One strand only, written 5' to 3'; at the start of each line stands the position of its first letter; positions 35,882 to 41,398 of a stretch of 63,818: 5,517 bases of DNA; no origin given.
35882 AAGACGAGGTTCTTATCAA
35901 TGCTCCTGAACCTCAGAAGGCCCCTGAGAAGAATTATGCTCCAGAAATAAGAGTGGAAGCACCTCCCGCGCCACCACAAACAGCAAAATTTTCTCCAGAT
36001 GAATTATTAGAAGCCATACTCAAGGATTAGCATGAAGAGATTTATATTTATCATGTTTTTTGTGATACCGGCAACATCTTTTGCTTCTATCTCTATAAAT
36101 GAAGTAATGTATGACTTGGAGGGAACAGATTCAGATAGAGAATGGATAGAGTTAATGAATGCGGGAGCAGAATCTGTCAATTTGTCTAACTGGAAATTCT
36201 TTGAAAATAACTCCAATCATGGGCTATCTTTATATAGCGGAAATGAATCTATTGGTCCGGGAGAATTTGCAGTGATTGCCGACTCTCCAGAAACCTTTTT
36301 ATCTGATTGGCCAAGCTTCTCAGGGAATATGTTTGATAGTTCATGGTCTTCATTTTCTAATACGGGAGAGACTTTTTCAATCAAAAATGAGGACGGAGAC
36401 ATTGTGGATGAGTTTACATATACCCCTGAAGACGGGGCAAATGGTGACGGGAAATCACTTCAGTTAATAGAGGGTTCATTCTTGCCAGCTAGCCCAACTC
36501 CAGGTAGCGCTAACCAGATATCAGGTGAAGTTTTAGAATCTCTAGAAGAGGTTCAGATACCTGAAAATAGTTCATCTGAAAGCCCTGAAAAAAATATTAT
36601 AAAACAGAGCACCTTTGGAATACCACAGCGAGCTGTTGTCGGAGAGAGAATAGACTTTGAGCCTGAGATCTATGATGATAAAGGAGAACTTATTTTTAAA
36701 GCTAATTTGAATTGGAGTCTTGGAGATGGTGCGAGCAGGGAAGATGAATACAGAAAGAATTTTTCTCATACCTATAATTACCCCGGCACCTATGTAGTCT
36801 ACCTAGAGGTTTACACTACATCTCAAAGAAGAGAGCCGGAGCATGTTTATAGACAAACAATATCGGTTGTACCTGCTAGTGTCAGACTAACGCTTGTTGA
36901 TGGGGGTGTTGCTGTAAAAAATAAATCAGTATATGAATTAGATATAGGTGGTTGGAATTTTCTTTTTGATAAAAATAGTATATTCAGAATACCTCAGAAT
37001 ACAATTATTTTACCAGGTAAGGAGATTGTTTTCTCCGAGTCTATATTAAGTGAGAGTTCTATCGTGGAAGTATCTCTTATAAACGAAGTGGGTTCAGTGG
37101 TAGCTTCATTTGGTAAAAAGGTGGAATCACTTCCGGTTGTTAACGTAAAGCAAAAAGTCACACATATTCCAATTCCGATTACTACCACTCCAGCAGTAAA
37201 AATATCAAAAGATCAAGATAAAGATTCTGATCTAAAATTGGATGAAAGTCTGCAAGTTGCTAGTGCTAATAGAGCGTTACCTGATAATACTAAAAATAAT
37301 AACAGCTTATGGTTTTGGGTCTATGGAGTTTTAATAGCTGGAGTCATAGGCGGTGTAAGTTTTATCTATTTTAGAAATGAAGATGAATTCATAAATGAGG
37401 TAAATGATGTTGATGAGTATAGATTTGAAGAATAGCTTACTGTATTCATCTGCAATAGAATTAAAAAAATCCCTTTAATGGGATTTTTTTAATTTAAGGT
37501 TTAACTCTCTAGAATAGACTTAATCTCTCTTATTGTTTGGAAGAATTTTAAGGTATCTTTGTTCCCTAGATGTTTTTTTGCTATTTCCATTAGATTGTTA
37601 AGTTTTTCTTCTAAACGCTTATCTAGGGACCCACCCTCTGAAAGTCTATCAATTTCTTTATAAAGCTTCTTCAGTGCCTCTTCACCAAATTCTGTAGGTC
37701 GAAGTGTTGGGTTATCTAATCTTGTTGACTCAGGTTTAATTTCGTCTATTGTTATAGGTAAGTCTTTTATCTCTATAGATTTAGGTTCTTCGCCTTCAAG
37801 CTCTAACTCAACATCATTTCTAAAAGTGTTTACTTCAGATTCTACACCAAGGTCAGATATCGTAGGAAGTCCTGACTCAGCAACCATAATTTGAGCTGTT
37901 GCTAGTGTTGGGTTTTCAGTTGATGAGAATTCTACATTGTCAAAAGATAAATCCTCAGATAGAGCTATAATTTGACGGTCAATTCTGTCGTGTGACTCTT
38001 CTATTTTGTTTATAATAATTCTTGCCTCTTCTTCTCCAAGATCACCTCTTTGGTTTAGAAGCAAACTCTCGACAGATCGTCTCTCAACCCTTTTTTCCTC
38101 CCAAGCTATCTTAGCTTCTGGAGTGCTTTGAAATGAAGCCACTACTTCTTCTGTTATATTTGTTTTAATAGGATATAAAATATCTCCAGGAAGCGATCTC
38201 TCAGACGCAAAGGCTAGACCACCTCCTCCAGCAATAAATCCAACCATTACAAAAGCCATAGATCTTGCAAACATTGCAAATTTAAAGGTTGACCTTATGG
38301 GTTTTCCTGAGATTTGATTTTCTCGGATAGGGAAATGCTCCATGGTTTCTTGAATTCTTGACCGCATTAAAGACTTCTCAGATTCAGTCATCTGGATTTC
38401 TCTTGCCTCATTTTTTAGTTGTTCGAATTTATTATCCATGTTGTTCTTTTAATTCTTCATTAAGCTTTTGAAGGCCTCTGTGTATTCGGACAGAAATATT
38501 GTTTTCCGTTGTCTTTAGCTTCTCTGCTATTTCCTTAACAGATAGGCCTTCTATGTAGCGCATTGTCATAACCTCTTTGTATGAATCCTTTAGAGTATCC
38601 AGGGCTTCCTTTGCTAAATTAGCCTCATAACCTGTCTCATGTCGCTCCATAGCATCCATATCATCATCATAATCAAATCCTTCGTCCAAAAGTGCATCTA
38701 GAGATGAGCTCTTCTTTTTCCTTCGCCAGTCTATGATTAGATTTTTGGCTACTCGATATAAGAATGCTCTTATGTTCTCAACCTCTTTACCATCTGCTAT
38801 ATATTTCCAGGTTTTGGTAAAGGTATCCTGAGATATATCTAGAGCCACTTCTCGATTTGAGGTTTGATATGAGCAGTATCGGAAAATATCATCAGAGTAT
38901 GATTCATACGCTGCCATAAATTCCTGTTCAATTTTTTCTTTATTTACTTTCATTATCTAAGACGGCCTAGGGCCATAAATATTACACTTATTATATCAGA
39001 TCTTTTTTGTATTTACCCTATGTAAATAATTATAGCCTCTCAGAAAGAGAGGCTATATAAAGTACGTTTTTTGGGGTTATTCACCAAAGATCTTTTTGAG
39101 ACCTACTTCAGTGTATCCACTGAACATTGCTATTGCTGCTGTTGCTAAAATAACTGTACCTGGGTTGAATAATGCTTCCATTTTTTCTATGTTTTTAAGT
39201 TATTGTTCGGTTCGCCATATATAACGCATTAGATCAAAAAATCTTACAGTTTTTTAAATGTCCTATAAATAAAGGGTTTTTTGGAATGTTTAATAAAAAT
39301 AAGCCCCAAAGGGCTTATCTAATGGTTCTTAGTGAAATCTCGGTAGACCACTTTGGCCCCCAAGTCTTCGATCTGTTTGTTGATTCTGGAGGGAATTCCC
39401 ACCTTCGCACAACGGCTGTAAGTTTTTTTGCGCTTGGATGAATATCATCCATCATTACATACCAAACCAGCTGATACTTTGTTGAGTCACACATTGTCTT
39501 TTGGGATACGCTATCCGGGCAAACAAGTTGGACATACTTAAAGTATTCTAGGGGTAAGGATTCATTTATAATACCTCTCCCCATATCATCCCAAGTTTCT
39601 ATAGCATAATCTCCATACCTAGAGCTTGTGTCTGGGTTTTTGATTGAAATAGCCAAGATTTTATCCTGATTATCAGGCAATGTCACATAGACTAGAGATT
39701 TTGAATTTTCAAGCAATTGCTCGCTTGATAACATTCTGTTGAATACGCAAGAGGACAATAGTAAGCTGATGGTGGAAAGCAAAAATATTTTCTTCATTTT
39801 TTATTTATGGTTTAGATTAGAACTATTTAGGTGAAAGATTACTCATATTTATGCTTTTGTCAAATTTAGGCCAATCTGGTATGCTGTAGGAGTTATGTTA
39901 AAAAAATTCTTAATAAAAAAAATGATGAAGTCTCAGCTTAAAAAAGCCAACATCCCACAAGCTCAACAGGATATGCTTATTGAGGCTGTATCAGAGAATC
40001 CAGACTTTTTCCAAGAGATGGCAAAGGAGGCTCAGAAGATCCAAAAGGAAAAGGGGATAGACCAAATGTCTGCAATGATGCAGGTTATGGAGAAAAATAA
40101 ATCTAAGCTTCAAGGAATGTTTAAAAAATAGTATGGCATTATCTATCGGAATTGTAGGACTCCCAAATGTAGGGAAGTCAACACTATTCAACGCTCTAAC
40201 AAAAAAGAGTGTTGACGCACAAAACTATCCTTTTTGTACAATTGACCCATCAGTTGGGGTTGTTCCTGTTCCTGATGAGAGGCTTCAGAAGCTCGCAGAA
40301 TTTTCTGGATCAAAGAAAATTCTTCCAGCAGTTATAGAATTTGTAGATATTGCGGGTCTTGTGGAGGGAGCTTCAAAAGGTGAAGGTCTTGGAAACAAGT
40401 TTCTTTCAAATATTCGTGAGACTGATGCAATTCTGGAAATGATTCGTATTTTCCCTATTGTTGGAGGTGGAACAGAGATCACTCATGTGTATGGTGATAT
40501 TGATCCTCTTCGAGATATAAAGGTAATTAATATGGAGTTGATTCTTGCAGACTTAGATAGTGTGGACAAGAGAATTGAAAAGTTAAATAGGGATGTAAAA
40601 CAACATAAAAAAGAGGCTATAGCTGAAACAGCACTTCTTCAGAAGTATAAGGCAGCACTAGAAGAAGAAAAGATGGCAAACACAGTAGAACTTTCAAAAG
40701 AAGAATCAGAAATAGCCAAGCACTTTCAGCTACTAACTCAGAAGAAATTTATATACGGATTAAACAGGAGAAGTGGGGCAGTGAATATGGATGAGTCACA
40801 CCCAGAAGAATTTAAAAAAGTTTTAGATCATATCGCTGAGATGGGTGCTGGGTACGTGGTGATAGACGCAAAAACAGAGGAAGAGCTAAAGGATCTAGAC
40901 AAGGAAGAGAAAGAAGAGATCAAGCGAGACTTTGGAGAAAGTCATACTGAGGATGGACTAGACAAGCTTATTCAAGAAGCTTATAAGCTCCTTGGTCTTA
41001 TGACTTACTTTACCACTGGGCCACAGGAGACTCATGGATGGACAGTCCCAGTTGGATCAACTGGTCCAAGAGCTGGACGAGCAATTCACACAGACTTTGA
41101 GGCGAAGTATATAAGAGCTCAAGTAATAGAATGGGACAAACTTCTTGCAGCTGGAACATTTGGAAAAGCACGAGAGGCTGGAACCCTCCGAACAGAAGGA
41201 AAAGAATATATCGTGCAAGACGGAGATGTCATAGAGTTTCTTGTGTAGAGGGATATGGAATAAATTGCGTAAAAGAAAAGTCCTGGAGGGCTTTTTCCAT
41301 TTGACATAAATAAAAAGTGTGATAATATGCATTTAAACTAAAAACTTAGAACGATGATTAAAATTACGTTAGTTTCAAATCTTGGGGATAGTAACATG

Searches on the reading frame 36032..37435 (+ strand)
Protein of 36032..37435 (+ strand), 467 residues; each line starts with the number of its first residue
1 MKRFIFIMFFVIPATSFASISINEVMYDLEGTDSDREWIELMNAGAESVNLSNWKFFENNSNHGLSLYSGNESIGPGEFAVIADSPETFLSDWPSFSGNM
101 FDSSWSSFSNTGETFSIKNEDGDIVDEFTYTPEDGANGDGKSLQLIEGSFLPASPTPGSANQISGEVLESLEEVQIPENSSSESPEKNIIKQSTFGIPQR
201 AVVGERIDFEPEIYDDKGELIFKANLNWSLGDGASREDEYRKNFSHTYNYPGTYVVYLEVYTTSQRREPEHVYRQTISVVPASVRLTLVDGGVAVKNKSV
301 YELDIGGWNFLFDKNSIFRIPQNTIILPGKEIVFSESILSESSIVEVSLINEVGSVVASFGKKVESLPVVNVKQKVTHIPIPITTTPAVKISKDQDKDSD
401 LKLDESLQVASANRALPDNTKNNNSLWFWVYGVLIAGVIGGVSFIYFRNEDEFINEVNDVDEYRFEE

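Call 79: search_protein_families(library=pfam, proteins=[window:36032-37435:+], max_evalue=0.0001)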
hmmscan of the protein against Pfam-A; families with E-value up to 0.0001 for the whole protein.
window:36032-37435:+ (467 aa): 3 families
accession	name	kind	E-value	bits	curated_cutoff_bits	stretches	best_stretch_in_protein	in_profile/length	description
PF00932.25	LTD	-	3.1e-22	79.4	34.3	1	14-131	2-108/109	Lamin Tail Domain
PF18911.6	PKD_4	-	4.7e-06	27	27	1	199-268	12-76/85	PKD domain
PF00801.26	PKD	-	6e-05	23.4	23.5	0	226-260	32-65/80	PKD domain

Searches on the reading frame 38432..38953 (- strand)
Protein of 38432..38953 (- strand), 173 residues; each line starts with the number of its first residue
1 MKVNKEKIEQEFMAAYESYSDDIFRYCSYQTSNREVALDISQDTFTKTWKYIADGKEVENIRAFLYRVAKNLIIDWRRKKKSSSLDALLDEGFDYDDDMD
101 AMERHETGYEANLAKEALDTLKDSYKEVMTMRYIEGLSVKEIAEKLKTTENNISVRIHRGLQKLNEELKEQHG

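Call 79: search_protein_families(library=pfam, proteins=[window:38432-38953:-], max_evalue=0.0001)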
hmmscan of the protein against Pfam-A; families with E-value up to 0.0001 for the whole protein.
window:38432-38953:- (173 aa): 5 families
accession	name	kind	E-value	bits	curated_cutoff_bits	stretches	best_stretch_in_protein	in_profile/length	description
PF08281.18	Sigma70_r4_2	-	5.3e-15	55.2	25.7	1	115-164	5-54/54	Sigma-70, region 4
PF04545.22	Sigma70_r4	-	1e-11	44.6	24.1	1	117-164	1-48/50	Sigma-70, region 4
PF04542.20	Sigma70_r2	-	3.4e-11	43.2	24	1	16-81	2-69/71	Sigma-70 region 2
PF00196.25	GerE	-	2.7e-05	24.1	23.5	0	127-165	9-46/57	Bacterial regulatory proteins, luxR family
PF07638.17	Sigma70_ECF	-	5.6e-05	23.5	21.1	0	99-167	112-182/185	ECF sigma factor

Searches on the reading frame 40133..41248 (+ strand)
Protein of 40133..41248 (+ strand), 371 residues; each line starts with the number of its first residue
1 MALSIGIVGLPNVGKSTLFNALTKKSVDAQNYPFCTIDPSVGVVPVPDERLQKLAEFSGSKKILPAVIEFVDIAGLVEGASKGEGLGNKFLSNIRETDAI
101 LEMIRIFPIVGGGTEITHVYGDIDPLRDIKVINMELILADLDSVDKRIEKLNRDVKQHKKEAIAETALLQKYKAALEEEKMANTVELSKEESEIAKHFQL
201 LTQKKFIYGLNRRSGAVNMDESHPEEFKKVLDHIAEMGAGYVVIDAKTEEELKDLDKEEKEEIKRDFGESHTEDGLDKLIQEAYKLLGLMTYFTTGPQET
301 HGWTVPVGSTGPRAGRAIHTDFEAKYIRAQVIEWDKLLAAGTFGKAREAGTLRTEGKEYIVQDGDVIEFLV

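Call 79: search_protein_families(library=pfam, proteins=[window:40133-41248:+], max_evalue=0.0001)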
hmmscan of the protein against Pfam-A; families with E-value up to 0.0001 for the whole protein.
window:40133-41248:+ (371 aa): 3 families
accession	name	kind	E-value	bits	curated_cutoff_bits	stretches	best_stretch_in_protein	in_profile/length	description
PF06071.19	YchF-GTPase_C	-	3.9e-29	101.1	27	1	289-370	1-82/84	Protein of unknown function (DUF933)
PF01926.29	MMR_HSR1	-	5.5e-22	78.5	21.9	1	5-107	2-85/113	50S ribosome-binding GTPase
PF02421.24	FeoB_N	-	3.8e-08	33.5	27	1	5-48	3-46/156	Ferrous iron transport protein B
